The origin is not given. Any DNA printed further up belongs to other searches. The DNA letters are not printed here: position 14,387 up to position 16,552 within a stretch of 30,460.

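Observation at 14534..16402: RimK-type ATP-grasp ligase fused to a GT4 glycosyltransferase resembling the SenB/GLT1D1-like subgroup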

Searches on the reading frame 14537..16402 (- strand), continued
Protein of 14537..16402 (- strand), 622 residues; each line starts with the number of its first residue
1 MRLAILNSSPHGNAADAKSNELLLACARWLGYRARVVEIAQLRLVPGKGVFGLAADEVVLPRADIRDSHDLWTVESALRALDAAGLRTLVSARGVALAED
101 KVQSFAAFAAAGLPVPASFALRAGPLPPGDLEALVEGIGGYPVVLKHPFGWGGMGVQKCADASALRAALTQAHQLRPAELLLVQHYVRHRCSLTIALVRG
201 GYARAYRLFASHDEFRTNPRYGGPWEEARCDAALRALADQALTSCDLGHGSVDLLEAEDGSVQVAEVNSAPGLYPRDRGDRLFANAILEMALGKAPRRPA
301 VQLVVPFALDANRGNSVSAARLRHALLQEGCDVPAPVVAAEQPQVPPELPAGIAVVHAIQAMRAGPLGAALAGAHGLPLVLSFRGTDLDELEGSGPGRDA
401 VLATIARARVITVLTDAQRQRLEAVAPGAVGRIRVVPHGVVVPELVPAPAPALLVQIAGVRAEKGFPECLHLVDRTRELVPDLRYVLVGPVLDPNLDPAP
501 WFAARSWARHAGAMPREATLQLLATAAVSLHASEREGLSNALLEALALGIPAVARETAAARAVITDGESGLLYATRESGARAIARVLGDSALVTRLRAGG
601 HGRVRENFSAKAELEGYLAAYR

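Call 32: search_protein_families(library=ncbifam, proteins=[L029:5313-6026:-, L029:6205-6759:+, L029:6747-7601:-, L029:7622-8155:-, L029:8330-8986:+, L029:8943-9827:+, L029:9782-10837:+, L029:10816-11928:+, L029:12263-12928:+, L029:12966-14012:+], max_evalue=0.00001)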
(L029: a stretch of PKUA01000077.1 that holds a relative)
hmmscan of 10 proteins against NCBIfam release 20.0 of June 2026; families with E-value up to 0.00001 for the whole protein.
L029:5313-6026:- (237 aa): 0 families

L029:6205-6759:+ (185 aa): 0 families

L029:6747-7601:- (284 aa): 2 families
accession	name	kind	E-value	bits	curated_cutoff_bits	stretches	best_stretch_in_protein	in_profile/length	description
NF001299.0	PRK00241.1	equivalog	5.4e-69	232.6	158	1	36-283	15-257/263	NAD(+) diphosphatase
TIGR00052.1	TIGR00052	subfamily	2.7e-07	30.4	79.55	1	134-224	29-119/188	nudix-type nucleoside diphosphatase, YffH/AdpP family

L029:7622-8155:- (177 aa): 6 families
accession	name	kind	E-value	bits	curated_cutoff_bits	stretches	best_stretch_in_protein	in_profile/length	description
NF008736.0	PRK11762.1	equivalog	5.4e-19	68.4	169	1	19-160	32-175/186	ADP compounds hydrolase NudE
TIGR00052.1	TIGR00052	subfamily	1.1e-15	57.7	79.55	1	23-159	35-183/188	nudix-type nucleoside diphosphatase, YffH/AdpP family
NF011585.0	PRK15009.1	equivalog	2.3e-12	47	234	1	34-163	47-184/191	GDP-mannose pyrophosphatase NudK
NF008003.0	PRK10729.1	equivalog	5.7e-10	38.8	248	1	45-159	71-194/210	ADP-ribose diphosphatase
NF052459.1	OxoGTPPhMutT1Mycb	equivalog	5.8e-08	32.2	475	1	53-146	25-114/292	8-oxo-(d)GTP phosphatase MutT1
NF006530.0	PRK08999.1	equivalog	6e-06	25.5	245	1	41-99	15-73/315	Nudix family hydrolase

L029:8330-8986:+ (219 aa): 6 families
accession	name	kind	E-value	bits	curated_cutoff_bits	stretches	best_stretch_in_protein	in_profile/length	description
NF001204.0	PRK00166.1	equivalog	2.3e-23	82.9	176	1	14-152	4-134/276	symmetrical bis(5'-nucleosyl)-tetraphosphatase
NF008516.0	PRK11439.1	equivalog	4.5e-20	72.6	326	1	14-203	20-213/218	protein-serine/threonine phosphatase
NF010148.0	PRK13625.1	equivalog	1.1e-19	70.9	340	1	16-205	6-220/245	bis(5'-nucleosyl)-tetraphosphatase PrpE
TIGR04075.1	bacter_Pnkp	equivalog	9.6e-14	50.5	750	1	15-144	184-326/851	polynucleotide kinase-phosphatase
NF007425.0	PRK09968.1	equivalog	2.3e-13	50.3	332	1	13-199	17-209/218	protein-serine/threonine phosphatase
TIGR00668.1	apaH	equivalog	1.5e-12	47.5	222.85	1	15-151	5-133/279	bis(5'-nucleosyl)-tetraphosphatase (symmetrical) ApaH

L029:8943-9827:+ (295 aa): 3 families
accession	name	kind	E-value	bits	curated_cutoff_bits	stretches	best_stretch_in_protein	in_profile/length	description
TIGR03473.1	HpnK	hypoth_equivalog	8.9e-43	146.5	232.6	1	22-291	3-281/283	hopanoid biosynthesis-associated protein HpnK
NF002559.0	PRK02134.1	equivalog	3.9e-36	124.9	227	1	21-171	3-150/249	chitin disaccharide deacetylase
NF052308.1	CarbhyDeactlThm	equivalog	4.2e-12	46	400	1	22-279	13-250/265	carbohydrate deacetylase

L029:9782-10837:+ (352 aa): 12 families
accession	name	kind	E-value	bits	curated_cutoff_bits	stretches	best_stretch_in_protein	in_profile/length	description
NF038229.1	Glyco4_Geo_Pelo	equivalog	1.7e-105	352.8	400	1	14-340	1-331/338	GPMC system family 4 glycosyltransferase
TIGR04348.1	TIGR04348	equivalog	1.5e-25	90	300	1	15-328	1-291/310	selenoneine biosynthesis selenosugar synthase SenB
NF041876.1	EPS_EpsE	equivalog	2.9e-15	56.4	400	1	122-324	162-371/389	exopolysaccharide biosynthesis GT4 family glycosyltransferase EpsE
TIGR03088.1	stp2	hypoth_equivalog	2.9e-13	49.6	409.05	1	163-320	183-344/374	TIGR03088 family PEP-CTERM/XrtA system glycosyltransferase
TIGR03999.1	thiol_BshA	equivalog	5.7e-12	45.2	273.7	1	91-325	113-349/375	N-acetyl-alpha-D-glucosaminyl L-malate synthase BshA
TIGR04047.1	MSMEG_0565_glyc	hypoth_equivalog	3e-09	36.4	259.85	1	182-324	201-350/373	MSMEG_0565 family glycosyltransferase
NF038255.1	exopoly_VpsD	equivalog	1.1e-06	27.8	300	1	165-316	194-349/381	VpsD family glycosyltransferase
TIGR02472.1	sucr_P_syn_N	equivalog_domain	1.4e-06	27.4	576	1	247-300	337-390/439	sucrose-phosphate synthase, putative, glycosyltransferase domain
NF047684.1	TeichurnBiosyTuaC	equivalog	2e-06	27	550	1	88-311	129-348/391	teichuronic acid biosynthesis protein TuaC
NF007396.0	PRK09922.1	equivalog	3.7e-06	26.1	385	1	186-299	193-309/361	lipopolysaccharide 1,6-galactosyltransferase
TIGR03449.1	mycothiol_MshA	equivalog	5e-06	25.7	462.5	1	225-327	278-382/406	D-inositol-3-phosphate glycosyltransferase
NF047881.1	glyco_SdgB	exception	5.1e-06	25.4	800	1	184-303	331-449/496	serine-aspartate repeat adhesin O-glycosyltransferase SdgB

L029:10816-11928:+ (371 aa): 0 families

L029:12263-12928:+ (222 aa): 5 families
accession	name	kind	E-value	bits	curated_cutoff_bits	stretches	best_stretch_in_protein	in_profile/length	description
TIGR02795.1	tol_pal_ybgF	equivalog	9.7e-32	110.1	90.1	1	106-217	4-115/119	tol-pal system protein YbgF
NF008068.0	PRK10803.1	equivalog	2.5e-17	63.7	383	1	103-217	141-256/263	cell division protein CpoB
TIGR03302.1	OM_YfiO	subfamily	1e-14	54.6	81.4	1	154-213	179-238/239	outer membrane protein assembly factor BamD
TIGR02552.1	LcrH_SycD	equivalog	1.1e-07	31.7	104.8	1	108-212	22-120/136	SycD/LcrH family type III secretion system chaperone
NF052312.1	T9SS_PorW_SprE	equivalog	1.1e-06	27.6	250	0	156-211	561-616/716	type IX secretion system periplasmic lipoprotein PorW/SprE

L029:12966-14012:+ (349 aa): 2 families
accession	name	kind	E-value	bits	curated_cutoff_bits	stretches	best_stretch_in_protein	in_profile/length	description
TIGR02899.1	spore_safA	subfamily_domain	1.4e-09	37.7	67.85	1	38-82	1-42/44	SafA/ExsA family spore coat assembly protein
NF008399.0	PRK11198.1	equivalog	1.8e-08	35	134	1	33-82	95-145/149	peptidoglycan-binding protein LysM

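Call 33: search_solved_structures(query=A1, max_evalue=0.001, show_alignments=0)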
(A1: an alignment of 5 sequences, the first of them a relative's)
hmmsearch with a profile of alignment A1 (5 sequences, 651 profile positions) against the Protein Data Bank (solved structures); distinct sequences matched with E-value up to 0.001: 99 (the best 60 are shown).
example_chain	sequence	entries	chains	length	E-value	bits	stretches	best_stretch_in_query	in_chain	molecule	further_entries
7qyr_A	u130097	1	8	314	1.1e-22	83.3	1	76-281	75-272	Probable alpha-L-glutamate ligase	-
7qys_A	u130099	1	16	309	4.2e-22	81.3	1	76-280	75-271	Probable alpha-L-glutamate ligase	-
5zct_A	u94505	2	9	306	8.2e-21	77.1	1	76-281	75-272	Ribosomal protein S6--L-glutamate ligase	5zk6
4iwx_A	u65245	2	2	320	9.5e-21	76.8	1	76-281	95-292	Ribosomal protein S6 modification protein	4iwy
5d00_A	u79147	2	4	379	1.1e-17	66.7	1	349-639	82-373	N-acetyl-alpha-D-glucosaminyl L-malate synthase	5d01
2jjm_A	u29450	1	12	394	3.1e-17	65.2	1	348-642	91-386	GLYCOSYL TRANSFERASE, GROUP 1 FAMILY PROTEIN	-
3mbo_A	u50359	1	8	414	3.6e-17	65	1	348-642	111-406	Glycosyltransferase, group 1 family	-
6d9t_A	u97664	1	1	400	1.9e-14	56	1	350-642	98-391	Glycosyl transferase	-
6n1x_A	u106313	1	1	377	2.8e-14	55.5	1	350-635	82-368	Glycosyltransferase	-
3vpd_A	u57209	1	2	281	1.9e-13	52.7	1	77-273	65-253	Ribosomal protein S6 modification protein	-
6tvp_A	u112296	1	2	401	2.9e-11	45.5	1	354-640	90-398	Alpha-maltose-1-phosphate synthase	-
1uc8_A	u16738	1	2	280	1.3e-10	43.3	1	78-273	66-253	lysine biosynthesis enzyme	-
1uc9_A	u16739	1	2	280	1.6e-10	43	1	78-273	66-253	lysine biosynthesis enzyme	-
3c4q_A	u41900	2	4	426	2.3e-10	42.5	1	401-632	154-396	Predicted glycosyltransferases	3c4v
3c48_A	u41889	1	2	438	2.5e-10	42.4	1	401-631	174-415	Predicted glycosyltransferases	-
3vpb_A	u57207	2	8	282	1.3e-09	40.1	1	79-276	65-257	Putative acetylornithine deacetylase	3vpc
8jjn_C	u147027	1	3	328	1.5e-08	36.5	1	339-600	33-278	TIGR04348 family glycosyltransferase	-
8jjq_C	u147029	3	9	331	1.6e-08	36.5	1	339-600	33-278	TIGR04348 family glycosyltransferase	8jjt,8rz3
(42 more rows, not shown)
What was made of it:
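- Closest known: Bacillithiol / N-methyl-bacillithiol pathway. Same: BshA is the best PDB sequence match of the GT half (call 33).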

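Call 37: find_encoding_contigs(protein=P0011, flank=8000, max_places=3)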
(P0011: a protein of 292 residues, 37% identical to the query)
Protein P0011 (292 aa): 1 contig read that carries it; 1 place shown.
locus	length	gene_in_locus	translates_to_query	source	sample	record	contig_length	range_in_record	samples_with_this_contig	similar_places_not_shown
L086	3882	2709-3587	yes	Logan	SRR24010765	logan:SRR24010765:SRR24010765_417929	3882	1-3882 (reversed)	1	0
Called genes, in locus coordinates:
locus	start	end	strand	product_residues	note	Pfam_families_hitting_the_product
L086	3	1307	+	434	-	?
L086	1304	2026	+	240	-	PF05175:MTS, PF06325:PrmA, PF08241:Methyltransf_11 (weak), PF08242:Methyltransf_12 (weak), PF13649:Methyltransf_25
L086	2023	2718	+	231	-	PF04794:YdjC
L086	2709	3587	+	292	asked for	PF08443:RimK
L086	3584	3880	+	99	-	?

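Call 38: find_encoding_contigs(protein=P0136, flank=8000, max_places=3)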
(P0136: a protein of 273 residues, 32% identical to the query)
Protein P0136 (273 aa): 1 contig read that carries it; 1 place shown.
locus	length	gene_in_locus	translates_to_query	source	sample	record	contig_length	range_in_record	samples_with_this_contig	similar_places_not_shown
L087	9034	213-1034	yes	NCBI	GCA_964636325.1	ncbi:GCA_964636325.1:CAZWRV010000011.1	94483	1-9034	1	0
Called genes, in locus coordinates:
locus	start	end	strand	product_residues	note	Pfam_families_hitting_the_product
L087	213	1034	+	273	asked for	PF02655:ATP-grasp_3, PF08443:RimK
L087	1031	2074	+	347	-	PF13439:Glyco_transf_4, PF00534:Glycos_transf_1, PF13692:Glyco_trans_1_4, PF13524:Glyco_trans_1_2 (weak)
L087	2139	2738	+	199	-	PF01206:TusA, PF02635:DsrE (faint)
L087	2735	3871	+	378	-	PF00266:Aminotran_5, PF01041:DegT_DnrJ_EryC1 (weak)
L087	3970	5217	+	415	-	PF11823:Se_S_carrier, PF00586:AIRS, PF02769:AIRS_C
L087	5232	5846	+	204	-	PF00578:AhpC-TSA, PF08534:Redoxin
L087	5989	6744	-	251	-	PF09414:RNA_ligase (weak)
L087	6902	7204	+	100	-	-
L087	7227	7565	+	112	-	PF08308:PEGA (weak)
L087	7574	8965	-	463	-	PF03435:Sacchrp_dh_NADP, PF16653:Sacchrp_dh_C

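Call 40: search_protein_families(library=ncbifam, proteins=[L087:213-1031:+, L087:1031-2071:+, L087:2139-2735:+, L087:2735-3868:+, L087:3970-5214:+, P0008, P0009, P0012, P0014], max_evalue=0.000001)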
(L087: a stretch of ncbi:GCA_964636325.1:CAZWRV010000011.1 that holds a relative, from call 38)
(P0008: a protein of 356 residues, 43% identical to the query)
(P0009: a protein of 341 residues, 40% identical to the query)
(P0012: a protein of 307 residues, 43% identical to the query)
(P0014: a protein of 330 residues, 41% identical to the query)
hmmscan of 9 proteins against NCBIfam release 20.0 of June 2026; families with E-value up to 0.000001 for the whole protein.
L087:213-1031:+ (273 aa): 3 families
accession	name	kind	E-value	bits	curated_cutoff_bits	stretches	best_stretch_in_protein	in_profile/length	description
TIGR00768.1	rimK_fam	subfamily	5.9e-17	61.9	143.4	1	64-250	56-257/276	RimK family alpha-L-glutamate ligase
TIGR02144.1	LysX_arch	equivalog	3.8e-13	49.2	275.6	1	26-248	18-254/281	lysine biosynthesis protein LysX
NF040720.1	MptN_Meth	equivalog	7.6e-09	35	350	1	72-249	78-270/291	tetrahydromethanopterin:alpha-L-glutamate ligase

L087:1031-2071:+ (347 aa): 11 families
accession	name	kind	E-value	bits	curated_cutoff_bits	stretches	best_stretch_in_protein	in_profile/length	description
NF038229.1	Glyco4_Geo_Pelo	equivalog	5.2e-61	206.5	400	1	2-340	1-337/338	GPMC system family 4 glycosyltransferase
TIGR04348.1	TIGR04348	equivalog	5e-24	84.9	300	1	3-277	1-249/310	selenoneine biosynthesis selenosugar synthase SenB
TIGR03999.1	thiol_BshA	equivalog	2.6e-16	59.5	273.7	1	65-340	96-374/375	N-acetyl-alpha-D-glucosaminyl L-malate synthase BshA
TIGR04063.1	stp3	hypoth_equivalog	4.3e-11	42.3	442.05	1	104-315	147-371/397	TIGR04063 family PEP-CTERM/XrtA system glycosyltransferase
NF047684.1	TeichurnBiosyTuaC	equivalog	9.4e-11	41.2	550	1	56-275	107-324/391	teichuronic acid biosynthesis protein TuaC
TIGR03088.1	stp2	hypoth_equivalog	2.9e-10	39.7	409.05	1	119-339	143-373/374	TIGR03088 family PEP-CTERM/XrtA system glycosyltransferase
NF049988.1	MGlcDAGSynMgs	equivalog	4e-10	39.6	400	1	151-320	200-369/398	alpha-monoglucosyldiacylglycerol synthase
NF041876.1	EPS_EpsE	equivalog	7.7e-10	38.6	400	1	113-322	162-379/389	exopolysaccharide biosynthesis GT4 family glycosyltransferase EpsE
NF041010.1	glycosy_Agl16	equivalog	8.8e-09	34.7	575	1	98-320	117-333/352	glycosylation protein Agl16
TIGR04047.1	MSMEG_0565_glyc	hypoth_equivalog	5.2e-08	32.4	259.85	1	64-308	90-344/373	MSMEG_0565 family glycosyltransferase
NF041139.1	TreT_Thcocales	equivalog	3.4e-07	29.4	775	1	229-323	302-396/412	trehalose synthase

L087:2139-2735:+ (199 aa): 2 families
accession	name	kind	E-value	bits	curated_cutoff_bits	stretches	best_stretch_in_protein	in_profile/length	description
TIGR03527.1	selenium_YedF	equivalog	4.4e-54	183.3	110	1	3-194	1-189/194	sulfurtransferase-like selenium metabolism protein YedF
NF041048.1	TusA_like_YeeD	exception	7.1e-07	28.8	147.5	0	2-52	3-53/72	thiosulfate utilization sulfurtransferase TsuB/YeeD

L087:2735-3868:+ (378 aa): 16 families
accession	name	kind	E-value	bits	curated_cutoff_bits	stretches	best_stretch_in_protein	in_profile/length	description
TIGR01977.1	am_tr_V_EF2568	hypoth_equivalog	1.5e-115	386.2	377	1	8-374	2-376/376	cysteine desulfurase family protein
NF040779.1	Sec_lyase_SclA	exception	2.7e-72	243.7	525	1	8-374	2-376/378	selenocysteine lyase SclA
TIGR01979.1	sufS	subfamily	3.5e-60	204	475.1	1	7-374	20-398/403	SufS family cysteine desulfurase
TIGR03392.1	FeS_syn_CsdA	equivalog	1.6e-42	146.1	493.6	1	6-373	17-391/398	cysteine desulfurase CsdA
NF008126.0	PRK10874.1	equivalog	8.3e-42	143.7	607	1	7-373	21-394/401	cysteine desulfurase CsdA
NF041166.1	f2_encap_cargo1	exception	3.4e-38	132.1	800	1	8-372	248-621/623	family 2A encapsulin nanocompartment cargo protein cysteine desulfurase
TIGR03235.1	DNA_S_dndA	equivalog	4.8e-34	118.2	480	1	8-325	1-316/353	cysteine desulfurase DndA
NF006791.0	PRK09295.1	equivalog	1.6e-33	116.4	661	1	8-349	26-380/406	cysteine desulfurase SufS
TIGR03402.1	FeS_nifS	equivalog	3.2e-33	115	530.75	1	8-265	2-247/379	cysteine desulfurase NifS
TIGR01976.1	am_tr_V_VC1184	hypoth_equivalog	8.9e-27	94.4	352.35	1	7-264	20-272/401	cysteine desulfurase-like protein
TIGR02006.1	IscS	equivalog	1.7e-25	89.9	643.2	1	8-233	6-235/402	IscS subfamily cysteine desulfurase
TIGR03403.1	nifS_epsilon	equivalog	7.8e-25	87.5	587.7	1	8-233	2-234/382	NifS family cysteine desulfurase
NF010611.0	PRK14012.1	equivalog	4e-24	85.3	548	1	8-233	8-239/406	IscS subfamily cysteine desulfurase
TIGR04343.1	egtE_PLP_lyase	equivalog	1.2e-23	83.6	400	1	8-371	16-368/370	ergothioneine biosynthesis PLP-dependent enzyme EgtE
NF002806.0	PRK02948.1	subfamily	8.8e-20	71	304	1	8-230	3-226/381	IscS subfamily cysteine desulfurase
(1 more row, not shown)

L087:3970-5214:+ (415 aa): 10 families
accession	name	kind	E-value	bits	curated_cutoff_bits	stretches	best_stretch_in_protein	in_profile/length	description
TIGR00476.1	selD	equivalog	1.8e-106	355.9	125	1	77-380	4-308/311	selenide, water dikinase SelD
NF002098.0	PRK00943.1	equivalog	6.8e-88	294.9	299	1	80-410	13-340/347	selenide, water dikinase SelD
NF010705.0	PRK14105.1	equivalog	2.4e-46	158.2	291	1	74-330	7-277/345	selenide, water dikinase SelD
TIGR04369.1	fusion_not_SelD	hypoth_equivalog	1.1e-37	129.6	700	1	80-389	354-692/701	oxidoreductase/SelD-related fusion protein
TIGR01379.1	thiL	equivalog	3e-16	59.3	184.15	1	115-330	24-245/320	thiamine-phosphate kinase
NF004351.0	PRK05731.1-4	equivalog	3e-14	52.9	324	1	139-322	67-248/321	thiamine-phosphate kinase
TIGR03267.1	methan_mark_2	hypoth_equivalog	3.9e-13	49.2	365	1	83-322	14-247/323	methanogenesis marker 2 protein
TIGR04049.1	AIR_rel_sll0787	hypoth_equivalog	1.1e-10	41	321.3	1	98-326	25-246/318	sll0787 family AIR synthase-like protein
TIGR02124.1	hypE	equivalog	2.1e-07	30.2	251.6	0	112-325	30-247/332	hydrogenase expression/formation protein HypE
NF004353.0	PRK05731.2-2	equivalog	3.4e-07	29.7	301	1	107-250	12-155/311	thiamine-phosphate kinase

P0008 (356 aa): 8 families
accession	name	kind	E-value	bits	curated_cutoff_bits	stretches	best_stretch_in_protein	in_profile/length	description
NF038229.1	Glyco4_Geo_Pelo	equivalog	8e-69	232.2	400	1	6-342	1-337/338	GPMC system family 4 glycosyltransferase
TIGR04348.1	TIGR04348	equivalog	7.4e-21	74.5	300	1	7-336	1-306/310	selenoneine biosynthesis selenosugar synthase SenB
TIGR03999.1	thiol_BshA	equivalog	6.4e-14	51.7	273.7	1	61-342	94-374/375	N-acetyl-alpha-D-glucosaminyl L-malate synthase BshA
NF041876.1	EPS_EpsE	equivalog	5.2e-13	49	400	1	48-330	103-385/389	exopolysaccharide biosynthesis GT4 family glycosyltransferase EpsE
TIGR03449.1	mycothiol_MshA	equivalog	1.2e-11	44.1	462.5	1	60-343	104-405/406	D-inositol-3-phosphate glycosyltransferase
TIGR03088.1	stp2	hypoth_equivalog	2.3e-10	40.1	409.05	1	232-342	262-374/374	TIGR03088 family PEP-CTERM/XrtA system glycosyltransferase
TIGR04063.1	stp3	hypoth_equivalog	4.7e-10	38.9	442.05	1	42-342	76-396/397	TIGR04063 family PEP-CTERM/XrtA system glycosyltransferase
NF047684.1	TeichurnBiosyTuaC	equivalog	4.6e-08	32.4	550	1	56-266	106-313/391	teichuronic acid biosynthesis protein TuaC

P0009 (341 aa): 10 families
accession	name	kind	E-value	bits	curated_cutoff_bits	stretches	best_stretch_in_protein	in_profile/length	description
NF038229.1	Glyco4_Geo_Pelo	equivalog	3e-74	250.1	400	1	1-335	2-336/338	GPMC system family 4 glycosyltransferase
TIGR04348.1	TIGR04348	equivalog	2.6e-24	85.8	300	1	1-328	1-304/310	selenoneine biosynthesis selenosugar synthase SenB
TIGR03999.1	thiol_BshA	equivalog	6.5e-18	64.8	273.7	1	55-334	86-372/375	N-acetyl-alpha-D-glucosaminyl L-malate synthase BshA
TIGR03088.1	stp2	hypoth_equivalog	1.1e-14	54.2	409.05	1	226-334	262-372/374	TIGR03088 family PEP-CTERM/XrtA system glycosyltransferase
NF041876.1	EPS_EpsE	equivalog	1.3e-13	51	400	1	222-326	281-387/389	exopolysaccharide biosynthesis GT4 family glycosyltransferase EpsE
TIGR02149.1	glgA_Coryne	subfamily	2.9e-12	46.4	302.4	1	55-333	85-388/391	glycogen synthase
TIGR04063.1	stp3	hypoth_equivalog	4.7e-12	45.5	442.05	1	254-334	312-394/397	TIGR04063 family PEP-CTERM/XrtA system glycosyltransferase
TIGR04047.1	MSMEG_0565_glyc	hypoth_equivalog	8.1e-12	44.9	259.85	1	221-333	261-372/373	MSMEG_0565 family glycosyltransferase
NF047684.1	TeichurnBiosyTuaC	equivalog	1.1e-09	37.7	550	1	49-332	104-386/391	teichuronic acid biosynthesis protein TuaC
TIGR03449.1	mycothiol_MshA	equivalog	1.6e-09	37.2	462.5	0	237-336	304-404/406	D-inositol-3-phosphate glycosyltransferase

P0012 (307 aa): 13 families
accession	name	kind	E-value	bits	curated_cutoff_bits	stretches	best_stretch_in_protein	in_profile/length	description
NF038229.1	Glyco4_Geo_Pelo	equivalog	1.2e-63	215.2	400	1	2-305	6-336/338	GPMC system family 4 glycosyltransferase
TIGR04348.1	TIGR04348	equivalog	2.5e-24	85.9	300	1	3-297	6-303/310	selenoneine biosynthesis selenosugar synthase SenB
NF041876.1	EPS_EpsE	equivalog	3.3e-18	66.1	400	1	98-296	172-387/389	exopolysaccharide biosynthesis GT4 family glycosyltransferase EpsE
TIGR03088.1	stp2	hypoth_equivalog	2.5e-15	56.4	409.05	1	139-304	200-372/374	TIGR03088 family PEP-CTERM/XrtA system glycosyltransferase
TIGR02149.1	glgA_Coryne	subfamily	3.5e-13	49.4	302.4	1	134-302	205-387/391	glycogen synthase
TIGR04047.1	MSMEG_0565_glyc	hypoth_equivalog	3.6e-13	49.3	259.85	1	133-303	193-372/373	MSMEG_0565 family glycosyltransferase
TIGR03999.1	thiol_BshA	equivalog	4.7e-13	48.8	273.7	1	131-305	197-373/375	N-acetyl-alpha-D-glucosaminyl L-malate synthase BshA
TIGR03449.1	mycothiol_MshA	equivalog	3.7e-08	32.7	462.5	0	209-306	303-404/406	D-inositol-3-phosphate glycosyltransferase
TIGR04157.1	glyco_rSAM_CFB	subfamily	3.8e-08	32.8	400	1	131-257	225-348/406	TIGR04157 family glycosyltransferase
TIGR04063.1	stp3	hypoth_equivalog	4e-08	32.5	442.05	1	144-304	224-394/397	TIGR04063 family PEP-CTERM/XrtA system glycosyltransferase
NF041139.1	TreT_Thcocales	equivalog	6.2e-08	31.8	775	1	203-294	307-401/412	trehalose synthase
NF038011.1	PelF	equivalog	9.4e-08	31.5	100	1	92-250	258-424/489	GT4 family glycosyltransferase PelF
NF047684.1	TeichurnBiosyTuaC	equivalog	4.4e-07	29.1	550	0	133-250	219-330/391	teichuronic acid biosynthesis protein TuaC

P0014 (330 aa): 3 families
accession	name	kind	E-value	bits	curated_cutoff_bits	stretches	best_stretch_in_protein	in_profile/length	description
NF038229.1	Glyco4_Geo_Pelo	equivalog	8.6e-49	166.4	400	1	2-325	1-337/338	GPMC system family 4 glycosyltransferase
TIGR04348.1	TIGR04348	equivalog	1.1e-12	47.7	300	1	3-254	1-241/310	selenoneine biosynthesis selenosugar synthase SenB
TIGR04047.1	MSMEG_0565_glyc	hypoth_equivalog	8.7e-07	28.3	259.85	0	133-322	176-372/373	MSMEG_0565 family glycosyltransferase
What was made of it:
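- In L087 a split ATP-grasp | GT4 pair of this family is followed on the same strand by YedF (183 bits, cut-off 110), a cysteine desulfurase/SclA-like enzyme, SelD (356 bits, cut-off 125) and a peroxiredoxin (calls 38, 40).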
